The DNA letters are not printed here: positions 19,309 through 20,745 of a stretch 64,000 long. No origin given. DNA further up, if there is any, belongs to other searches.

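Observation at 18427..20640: Lower-GC three-gene cassette upstream of rpoB: divergent GAPDH-like dehydrogenase, RHH-nucleotidyltransferase fusion, small acidic ORF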

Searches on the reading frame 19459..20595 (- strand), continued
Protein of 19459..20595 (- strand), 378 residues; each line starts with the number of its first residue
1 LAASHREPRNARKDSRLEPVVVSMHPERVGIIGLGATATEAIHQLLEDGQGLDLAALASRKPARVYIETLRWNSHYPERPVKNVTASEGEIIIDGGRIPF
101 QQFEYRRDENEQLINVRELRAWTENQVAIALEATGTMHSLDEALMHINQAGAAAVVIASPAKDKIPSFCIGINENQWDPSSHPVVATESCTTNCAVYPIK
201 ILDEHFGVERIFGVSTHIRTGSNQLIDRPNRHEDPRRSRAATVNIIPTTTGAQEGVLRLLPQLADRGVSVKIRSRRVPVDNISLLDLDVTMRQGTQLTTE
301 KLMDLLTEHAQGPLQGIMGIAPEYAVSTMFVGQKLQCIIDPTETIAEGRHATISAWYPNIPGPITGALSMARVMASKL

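Call 92: fold_search(model_id=the predicted structure, library=pdb)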
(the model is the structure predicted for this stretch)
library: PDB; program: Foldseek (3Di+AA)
matches with E <= 10: 1185; with E <= 0.001: 482
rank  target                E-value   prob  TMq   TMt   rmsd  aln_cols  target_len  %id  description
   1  3zcx_A                1.1e-34  1.00  0.82  0.86   3.5       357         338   28  Structure of GAPDH from Thermosynechococcus elongatus (released 2013-12-11)
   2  3zcx_B                3.0e-34  1.00  0.83  0.87   3.5       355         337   28  Structure of GAPDH from Thermosynechococcus elongatus (released 2013-12-11)
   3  1nbo_A                1.2e-33  1.00  0.83  0.87   3.3       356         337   29  The dual coenzyme specificity of photosynthetic glyceraldehyde-3-phosphate dehydrogenase interpreted by the crystal st (released 2003-05-13)
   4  1rm3_A                2.0e-33  1.00  0.81  0.86   3.6       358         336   28  Crystal structure of mutant T33A of photosynthetic glyceraldehyde-3-phosphate dehydrogenase A4 isoform, complexed with (released 2004-07-27)
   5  6ghr_B                2.6e-33  1.00  0.82  0.85   3.5       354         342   28  cyanobacterial GAPDH with full-length CP12 (released 2019-05-08)
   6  7zq3_O                2.7e-33  1.00  0.83  0.87   3.4       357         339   30  Crystal structure of photosynthetic glyceraldehyde-3-phosphate dehydrogenase from Chlamydomonas reinhardtii (CrGAPA) c (released 2022-07-20)
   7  1rm3_B                3.1e-33  1.00  0.83  0.87   3.3       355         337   29  Crystal structure of mutant T33A of photosynthetic glyceraldehyde-3-phosphate dehydrogenase A4 isoform, complexed with (released 2004-07-27)
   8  3dbv_O                3.5e-33  1.00  0.83  0.88   3.3       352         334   30  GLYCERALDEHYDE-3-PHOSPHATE DEHYDROGENASE MUTANT WITH LEU 33 REPLACED BY THR, THR 34 REPLACED BY GLY, ASP 36 REPLACED B (released 1997-07-07)
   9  7xzg_A                4.4e-33  1.00  0.82  0.87   3.6       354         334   28  High resolution crystal Structure of Glyceraldehyde-3-Phosphate Dehydrogenase from Candida albicans complexed with NAD (released 2023-06-07)
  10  8hrr_B                4.7e-33  1.00  0.85  0.89   3.1       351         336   32  Crystal structure of glyceraldehyde-3-phosphate dehydrogenase from Corynebacterium glutamicum ATCC13032 (L36S/T37K/F10 (released 2023-12-06)
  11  1dbv_O                5.0e-33  1.00  0.83  0.88   3.2       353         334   30  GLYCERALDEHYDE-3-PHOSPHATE DEHYDROGENASE MUTANT WITH ASP 32 REPLACED BY GLY, LEU 187 REPLACED BY ALA, AND PRO 188 REPL (released 1997-07-07)
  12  8hrt_B                6.8e-33  1.00  0.85  0.89   3.1       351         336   31  Crystal structure of glyceraldehyde-3-phosphate dehydrogenase from Corynebacterium glutamicum ATCC13032 (L36S/T37K/F10 (released 2023-12-06)
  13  6ghl_D                8.6e-33  1.00  0.82  0.85   3.5       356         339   28  cyanobacterial GAPDH with full-length CP12 (released 2019-05-08)
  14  8hrq_B                9.8e-33  1.00  0.85  0.90   2.9       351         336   31  Crystal structure of glyceraldehyde-3-phosphate dehydrogenase from Corynebacterium glutamicum ATCC13032 (L36S/T37K) in (released 2023-12-06)
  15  8hrs_C                9.8e-33  1.00  0.85  0.90   3.1       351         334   32  Crystal structure of glyceraldehyde-3-phosphate dehydrogenase from Corynebacterium glutamicum ATCC13032 (L36S/T37K/P19 (released 2023-12-06)
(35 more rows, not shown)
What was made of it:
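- On Type I phosphorylating GAPDH: The best structural matches include NADP-using forms (call 92).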

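Call 95: search_protein_families(library=padloc, proteins=[window:19459-20526:-], max_evalue=0.01)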
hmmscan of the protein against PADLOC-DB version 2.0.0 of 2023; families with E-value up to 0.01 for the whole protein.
window:19459-20526:- (355 aa): 0 families
